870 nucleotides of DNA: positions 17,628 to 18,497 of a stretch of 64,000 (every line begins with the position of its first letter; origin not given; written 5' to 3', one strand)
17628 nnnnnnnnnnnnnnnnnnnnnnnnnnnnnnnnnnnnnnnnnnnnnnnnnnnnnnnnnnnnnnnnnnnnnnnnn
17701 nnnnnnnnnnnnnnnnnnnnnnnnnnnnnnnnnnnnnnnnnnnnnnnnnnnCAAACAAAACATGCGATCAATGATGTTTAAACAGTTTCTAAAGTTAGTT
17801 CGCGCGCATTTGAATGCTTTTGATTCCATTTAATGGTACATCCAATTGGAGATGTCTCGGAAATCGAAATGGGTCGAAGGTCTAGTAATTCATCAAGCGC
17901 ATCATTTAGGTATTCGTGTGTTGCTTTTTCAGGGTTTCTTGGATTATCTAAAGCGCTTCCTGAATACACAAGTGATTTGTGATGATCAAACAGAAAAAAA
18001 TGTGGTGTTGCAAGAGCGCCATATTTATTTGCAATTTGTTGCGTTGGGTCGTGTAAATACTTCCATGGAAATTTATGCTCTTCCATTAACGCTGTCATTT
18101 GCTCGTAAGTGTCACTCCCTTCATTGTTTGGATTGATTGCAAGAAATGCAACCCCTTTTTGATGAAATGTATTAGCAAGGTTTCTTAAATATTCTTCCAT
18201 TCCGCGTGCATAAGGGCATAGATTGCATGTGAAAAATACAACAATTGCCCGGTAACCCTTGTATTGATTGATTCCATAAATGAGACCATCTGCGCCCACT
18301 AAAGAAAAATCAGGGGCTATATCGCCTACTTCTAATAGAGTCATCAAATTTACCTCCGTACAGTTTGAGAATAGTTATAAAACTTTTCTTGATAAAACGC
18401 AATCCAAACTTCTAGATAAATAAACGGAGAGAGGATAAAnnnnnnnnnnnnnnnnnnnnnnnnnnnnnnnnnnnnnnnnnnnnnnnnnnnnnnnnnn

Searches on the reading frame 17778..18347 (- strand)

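Call 69: search_protein_families(library=pfam, proteins=[window:17778-18347:-], max_evalue=0.0001)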
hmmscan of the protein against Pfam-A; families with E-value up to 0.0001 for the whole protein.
window:17778-18347:- (189 aa): 3 families
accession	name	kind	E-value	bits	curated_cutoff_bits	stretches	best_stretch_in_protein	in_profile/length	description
PF00578.27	AhpC-TSA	-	2.2e-20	73.3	26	1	7-128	1-123/124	AhpC/TSA family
PF08534.16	Redoxin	-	2.4e-19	70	26.6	1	7-137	2-139/148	Redoxin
PF13905.12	Thioredoxin_8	-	7.9e-05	23.4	27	0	34-122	3-90/94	Thioredoxin-like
